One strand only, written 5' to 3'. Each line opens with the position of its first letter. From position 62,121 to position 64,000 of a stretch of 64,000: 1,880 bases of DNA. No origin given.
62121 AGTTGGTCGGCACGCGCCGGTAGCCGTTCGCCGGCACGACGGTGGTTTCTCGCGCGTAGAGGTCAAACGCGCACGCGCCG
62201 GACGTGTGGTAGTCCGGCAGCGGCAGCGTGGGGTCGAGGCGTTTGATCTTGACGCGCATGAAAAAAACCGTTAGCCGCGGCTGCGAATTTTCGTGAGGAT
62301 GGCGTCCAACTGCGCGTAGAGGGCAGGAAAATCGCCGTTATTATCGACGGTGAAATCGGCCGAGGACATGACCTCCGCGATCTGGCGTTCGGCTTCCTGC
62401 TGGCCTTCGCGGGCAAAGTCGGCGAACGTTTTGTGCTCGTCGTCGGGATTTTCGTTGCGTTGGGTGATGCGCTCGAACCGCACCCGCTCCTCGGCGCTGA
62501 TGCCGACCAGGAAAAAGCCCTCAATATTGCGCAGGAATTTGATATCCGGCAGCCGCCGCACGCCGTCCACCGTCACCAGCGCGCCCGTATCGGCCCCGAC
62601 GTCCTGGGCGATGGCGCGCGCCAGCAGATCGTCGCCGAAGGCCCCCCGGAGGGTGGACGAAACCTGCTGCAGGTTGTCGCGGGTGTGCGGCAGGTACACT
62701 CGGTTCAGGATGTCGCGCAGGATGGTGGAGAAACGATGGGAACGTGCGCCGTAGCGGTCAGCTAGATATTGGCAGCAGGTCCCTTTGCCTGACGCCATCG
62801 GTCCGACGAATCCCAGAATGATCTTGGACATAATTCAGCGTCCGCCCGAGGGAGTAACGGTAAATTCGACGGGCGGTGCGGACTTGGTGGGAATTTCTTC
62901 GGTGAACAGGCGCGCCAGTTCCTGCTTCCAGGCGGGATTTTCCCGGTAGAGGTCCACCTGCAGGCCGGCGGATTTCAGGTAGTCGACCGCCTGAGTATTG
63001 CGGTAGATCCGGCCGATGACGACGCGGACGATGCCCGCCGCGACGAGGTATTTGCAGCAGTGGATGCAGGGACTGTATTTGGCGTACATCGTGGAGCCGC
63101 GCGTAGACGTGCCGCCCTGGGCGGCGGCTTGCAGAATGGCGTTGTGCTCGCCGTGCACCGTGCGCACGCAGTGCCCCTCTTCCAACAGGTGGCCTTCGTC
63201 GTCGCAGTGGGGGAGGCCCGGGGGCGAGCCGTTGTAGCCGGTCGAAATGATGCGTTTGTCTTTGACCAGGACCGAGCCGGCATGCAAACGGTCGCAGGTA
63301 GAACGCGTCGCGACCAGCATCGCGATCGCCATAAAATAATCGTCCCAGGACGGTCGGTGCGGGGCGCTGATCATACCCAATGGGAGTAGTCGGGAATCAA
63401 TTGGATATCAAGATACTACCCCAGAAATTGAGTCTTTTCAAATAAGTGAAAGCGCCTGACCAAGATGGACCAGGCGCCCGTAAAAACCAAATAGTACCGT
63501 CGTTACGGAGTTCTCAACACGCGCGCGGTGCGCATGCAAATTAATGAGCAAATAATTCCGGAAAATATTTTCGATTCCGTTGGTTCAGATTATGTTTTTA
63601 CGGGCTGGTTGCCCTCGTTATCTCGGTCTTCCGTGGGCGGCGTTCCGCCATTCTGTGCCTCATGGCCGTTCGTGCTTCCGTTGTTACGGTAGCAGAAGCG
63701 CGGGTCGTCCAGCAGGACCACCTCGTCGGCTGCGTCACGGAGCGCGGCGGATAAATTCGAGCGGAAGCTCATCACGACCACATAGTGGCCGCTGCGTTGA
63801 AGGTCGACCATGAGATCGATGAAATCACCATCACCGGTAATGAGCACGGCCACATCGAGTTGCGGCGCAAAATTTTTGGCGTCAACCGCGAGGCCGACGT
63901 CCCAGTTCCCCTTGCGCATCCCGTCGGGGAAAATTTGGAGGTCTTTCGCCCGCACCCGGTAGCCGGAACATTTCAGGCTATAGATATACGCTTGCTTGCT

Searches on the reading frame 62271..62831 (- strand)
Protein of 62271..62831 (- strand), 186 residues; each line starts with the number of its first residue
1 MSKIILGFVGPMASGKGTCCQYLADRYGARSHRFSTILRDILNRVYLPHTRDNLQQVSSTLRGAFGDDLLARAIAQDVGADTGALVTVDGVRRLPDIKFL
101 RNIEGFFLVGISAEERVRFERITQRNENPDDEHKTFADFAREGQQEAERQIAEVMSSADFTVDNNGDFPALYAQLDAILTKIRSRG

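Call 73: find_encoding_contigs(protein=window:62271-62831:-, flank=4000, max_places=1)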
Protein window:62271-62831:- (186 aa): no gene with exactly this product is on record in the collection.

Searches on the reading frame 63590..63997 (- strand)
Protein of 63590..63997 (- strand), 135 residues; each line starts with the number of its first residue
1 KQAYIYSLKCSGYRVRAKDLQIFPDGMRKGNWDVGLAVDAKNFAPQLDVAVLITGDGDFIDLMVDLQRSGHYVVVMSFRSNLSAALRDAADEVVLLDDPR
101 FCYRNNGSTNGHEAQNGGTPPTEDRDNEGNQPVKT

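Call 55: search_protein_families(library=padloc, proteins=[window:63590-63955:-], max_evalue=0.01)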
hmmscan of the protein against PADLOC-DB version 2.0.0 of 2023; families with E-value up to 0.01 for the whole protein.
window:63590-63955:- (121 aa): 1 family
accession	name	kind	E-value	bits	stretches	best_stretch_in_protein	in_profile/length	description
PDLC01154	NYN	-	1.6e-11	42.1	1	19-84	232-297/310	"LabA-like protein, NYN family nuclease"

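Call 56: search_protein_families(library=pfam, proteins=[window:63590-63997:-], max_evalue=0.01)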
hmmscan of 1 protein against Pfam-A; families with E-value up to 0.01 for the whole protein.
window:63590-63997:- (135 aa): 1 family
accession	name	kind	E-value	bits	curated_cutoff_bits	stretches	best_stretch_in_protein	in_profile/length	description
PF01936.24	NYN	-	2.3e-17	64.3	24.2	1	6-95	53-143/145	NYN domain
